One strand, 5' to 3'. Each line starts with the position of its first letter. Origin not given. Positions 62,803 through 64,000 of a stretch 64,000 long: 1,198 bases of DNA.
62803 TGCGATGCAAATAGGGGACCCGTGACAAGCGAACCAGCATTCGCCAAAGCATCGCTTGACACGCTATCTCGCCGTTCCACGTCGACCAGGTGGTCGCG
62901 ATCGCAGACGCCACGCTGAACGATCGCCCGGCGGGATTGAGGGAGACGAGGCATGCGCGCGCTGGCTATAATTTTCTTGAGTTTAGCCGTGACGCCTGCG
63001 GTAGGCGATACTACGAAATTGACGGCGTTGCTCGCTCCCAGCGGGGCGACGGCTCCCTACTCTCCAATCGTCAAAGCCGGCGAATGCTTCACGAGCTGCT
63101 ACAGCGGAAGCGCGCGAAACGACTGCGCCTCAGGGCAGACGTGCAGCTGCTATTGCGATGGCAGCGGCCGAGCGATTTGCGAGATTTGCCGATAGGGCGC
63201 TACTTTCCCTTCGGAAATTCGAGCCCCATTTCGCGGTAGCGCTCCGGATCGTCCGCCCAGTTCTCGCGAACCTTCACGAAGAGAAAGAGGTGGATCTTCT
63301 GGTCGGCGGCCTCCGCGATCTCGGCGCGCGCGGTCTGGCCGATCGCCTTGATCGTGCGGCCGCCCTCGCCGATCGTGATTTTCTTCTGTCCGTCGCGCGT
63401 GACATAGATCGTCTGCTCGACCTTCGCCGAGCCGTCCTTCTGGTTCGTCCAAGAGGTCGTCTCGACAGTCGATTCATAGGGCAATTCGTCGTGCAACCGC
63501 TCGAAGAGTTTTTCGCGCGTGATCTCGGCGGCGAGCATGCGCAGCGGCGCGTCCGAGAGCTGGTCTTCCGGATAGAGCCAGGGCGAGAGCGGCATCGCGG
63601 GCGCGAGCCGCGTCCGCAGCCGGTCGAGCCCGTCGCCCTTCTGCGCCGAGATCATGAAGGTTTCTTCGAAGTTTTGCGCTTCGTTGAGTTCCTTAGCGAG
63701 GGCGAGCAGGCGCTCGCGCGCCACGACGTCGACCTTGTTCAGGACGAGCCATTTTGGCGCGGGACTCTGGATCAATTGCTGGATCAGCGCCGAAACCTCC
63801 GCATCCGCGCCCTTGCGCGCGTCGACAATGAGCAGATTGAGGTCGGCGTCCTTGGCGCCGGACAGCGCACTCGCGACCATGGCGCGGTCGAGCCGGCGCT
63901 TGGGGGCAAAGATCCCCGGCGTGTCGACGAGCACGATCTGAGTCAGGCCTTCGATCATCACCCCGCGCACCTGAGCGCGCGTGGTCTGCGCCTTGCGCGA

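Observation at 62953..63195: Eight-cysteine exported micro-protein (defensin/knottin-like spacing)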

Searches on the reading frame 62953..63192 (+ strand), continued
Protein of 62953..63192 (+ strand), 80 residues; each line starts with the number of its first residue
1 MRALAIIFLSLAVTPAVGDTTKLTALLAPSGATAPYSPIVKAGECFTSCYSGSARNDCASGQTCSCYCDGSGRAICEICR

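Call 77: search_dna_similar(query=window:62953-63192:+, collection=plasmids, mode=protein, max_evalue=0.01, max_rows=10)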
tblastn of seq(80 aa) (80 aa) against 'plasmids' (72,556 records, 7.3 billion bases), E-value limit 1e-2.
No match.

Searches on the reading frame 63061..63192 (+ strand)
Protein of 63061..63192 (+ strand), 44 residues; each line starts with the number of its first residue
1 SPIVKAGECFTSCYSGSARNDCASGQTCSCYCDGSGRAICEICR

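Call 52: predict_structure(alignment_id=A5)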
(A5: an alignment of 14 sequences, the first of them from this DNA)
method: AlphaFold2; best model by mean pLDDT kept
length: 44 residues; sequences in the alignment: 14
mean_pLDDT: 84.2   pTM: 0.54
mean pLDDT of the five models: 84.2, 83.8, 81.3, 81.2, 81.0
residues with pLDDT >= 90: 21; 70-90: 17; 50-70: 3; < 50: 3
segments of 3 or more residues with pLDDT < 50: 1-3
pLDDT, mean of each block of 10 residues (from residue 1): 64 92 87 93 86
secondary structure, 60 per line:
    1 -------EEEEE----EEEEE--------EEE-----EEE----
elements in order: E8-12 E17-21 E30-32 E38-40

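Call 55: fold_search(model_id=the predicted structure, library=pdb)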
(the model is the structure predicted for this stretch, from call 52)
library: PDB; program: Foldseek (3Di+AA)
matches with E <= 10: 4; with E <= 0.001: 0
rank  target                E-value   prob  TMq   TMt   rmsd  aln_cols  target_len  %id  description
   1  8tm1_H                2.3e+00  0.08  0.35  0.12  12.6        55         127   13  Antibody N3-1 bound to RBDs in the up and down conformations (released 2024-01-17)
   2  8hrd_D                4.6e+00  0.06  0.34  0.08  12.4        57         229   18  Crystal structure of the receptor binding domain of SARS-CoV-2 Delta variant in complex with IMCAS74 Fab and W14 Fab (released 2023-12-20)
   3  7rqr_A                7.7e+00  0.02  0.27  0.08  10.9        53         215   15  Structure of chimeric antibody L9heavy_F10light with PfCSP peptide NANPNVDP (released 2022-03-02)
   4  6ulf_A                8.7e+00  0.03  0.33  0.08  11.8        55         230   13  Crystal structure of 4498 Fab in complex with circumsporozoite protein NDN3 and anti-Kappa VHH domain (released 2020-06-17)

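Call 63: fold_search(model_id=the predicted structure, library=viral)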
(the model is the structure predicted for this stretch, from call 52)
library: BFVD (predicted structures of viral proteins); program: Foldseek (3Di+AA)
matches with E <= 10: 30; with E <= 0.001: 0
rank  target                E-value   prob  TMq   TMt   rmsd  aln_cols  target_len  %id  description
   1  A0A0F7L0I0            3.2e+00  0.12  0.35  0.30   6.8        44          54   14  Uncharacterized protein [uncultured marine virus]
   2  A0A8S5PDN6            3.4e+00  0.11  0.37  0.10   8.1        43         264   16  Nucleoid-associated protein [Siphoviridae sp. ctorp6]
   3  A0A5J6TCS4            4.3e+00  0.08  0.36  0.20   9.8        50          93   12  (no name in the UniProt tables at hand)
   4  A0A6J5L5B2            4.5e+00  0.08  0.34  0.16  12.6        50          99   12  Uncharacterized protein [uncultured Caudovirales phage]
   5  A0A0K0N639            5.4e+00  0.02  0.24  0.09  11.3        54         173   17  DNA-binding phage zinc finger domain-containing protein [Tsukamurella phage TIN4]
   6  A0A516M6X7            6.1e+00  0.04  0.34  0.19  27.0        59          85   17  (no name in the UniProt tables at hand)
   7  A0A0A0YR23            6.4e+00  0.09  0.42  0.08   8.4        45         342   13  Uncharacterized protein [Escherichia phage Pollock]
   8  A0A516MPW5            6.8e+00  0.14  0.48  0.40   3.6        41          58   10  (no name in the UniProt tables at hand)
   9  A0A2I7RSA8            6.8e+00  0.07  0.41  0.04  14.1        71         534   10  (no name in the UniProt tables at hand)
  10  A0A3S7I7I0            6.8e+00  0.06  0.40  0.30   9.7        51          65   12  SpoVT-AbrB domain-containing protein [Halorubrum pleomorphic virus 9]
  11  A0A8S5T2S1            6.8e+00  0.06  0.35  0.21   6.0        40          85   10  Speriolin N terminus [Siphoviridae sp. ctlI314]
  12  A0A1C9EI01            7.2e+00  0.13  0.49  0.16   2.4        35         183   11  Uncharacterized protein [Rhodococcus phage ChewyVIII]
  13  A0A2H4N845            7.2e+00  0.07  0.40  0.35   5.8        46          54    9  (no name in the UniProt tables at hand)
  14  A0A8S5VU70            7.2e+00  0.07  0.36  0.05   5.2        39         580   18  Uncharacterized protein [Ackermannviridae sp.]
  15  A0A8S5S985            7.2e+00  0.04  0.30  0.28  16.3        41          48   17  Uncharacterized protein [Phage sp. ctGns7]
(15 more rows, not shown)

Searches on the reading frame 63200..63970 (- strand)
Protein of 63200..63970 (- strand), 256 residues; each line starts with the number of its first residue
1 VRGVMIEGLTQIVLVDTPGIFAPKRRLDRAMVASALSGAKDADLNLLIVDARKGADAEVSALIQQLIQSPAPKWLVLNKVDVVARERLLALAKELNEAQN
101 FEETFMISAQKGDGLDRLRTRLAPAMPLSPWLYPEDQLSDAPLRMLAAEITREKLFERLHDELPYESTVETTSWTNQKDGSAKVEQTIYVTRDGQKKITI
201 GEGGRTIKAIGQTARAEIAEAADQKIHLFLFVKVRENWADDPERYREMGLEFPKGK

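Call 68: search_protein_families(library=ncbifam, proteins=[window:63200-63970:-], max_evalue=0.001)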
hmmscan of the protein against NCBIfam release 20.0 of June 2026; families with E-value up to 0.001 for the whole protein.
window:63200-63970:- (256 aa): 17 families
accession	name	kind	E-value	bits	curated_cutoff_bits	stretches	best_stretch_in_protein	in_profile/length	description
NF000908.1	PRK00089.1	equivalog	9.7e-82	274.5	237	1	1-249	42-290/291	GTPase Era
TIGR00436.1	era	equivalog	1.1e-50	172.4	116.25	1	2-233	40-270/270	GTPase Era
TIGR03594.1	GTPase_EngA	equivalog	2e-13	50.1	306.7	1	10-127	48-161/432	ribosome biogenesis GTPase Der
TIGR00231.1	small_GTP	domain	1.8e-11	44.1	42.5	1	4-118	46-158/164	GTP-binding protein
NF003661.0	PRK05291.1-3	equivalog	3.5e-09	36.5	380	1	6-123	261-367/448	tRNA uridine-5-carboxymethylaminomethyl(34) synthesis GTPase MnmE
TIGR03918.1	GTP_HydF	equivalog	2.2e-08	33.4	325.55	1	6-127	52-168/392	[FeFe] hydrogenase H-cluster maturation GTPase HydF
TIGR03156.1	GTP_HflX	equivalog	4.4e-08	32.4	216.75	1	2-123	229-348/351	GTPase HflX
TIGR00450.1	mnmE_trmE_thdF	equivalog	4.4e-07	29.3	252.6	1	11-88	258-334/446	tRNA uridine-5-carboxymethylaminomethyl(34) synthesis GTPase MnmE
NF002828.0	PRK03003.1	equivalog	7.8e-07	28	631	1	11-130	89-204/477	ribosome biogenesis GTPase Der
TIGR00475.1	selB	equivalog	2.9e-06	26.3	242.25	1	30-123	62-162/581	selenocysteine-specific translation elongation factor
NF007071.0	PRK09518.1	equivalog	5.8e-06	25.1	953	1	10-116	319-421/706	bifunctional cytidylate kinase/GTPase Der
TIGR03596.1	GTPase_YlqF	equivalog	1.9e-05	24.2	208.2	0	39-122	19-98/276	ribosome biogenesis GTPase YlqF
TIGR03598.1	GTPase_YsxC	equivalog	2.4e-05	24.1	124.45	1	11-122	65-185/186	ribosome biogenesis GTP-binding protein YihA/YsxC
TIGR02528.1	EutP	subfamily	3.2e-05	24.2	138.35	1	14-123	39-141/142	EutP/PduV family microcompartment system protein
TIGR02729.1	Obg_CgtA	equivalog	0.00019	20.5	280.25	1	57-123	262-325/329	Obg family GTPase CgtA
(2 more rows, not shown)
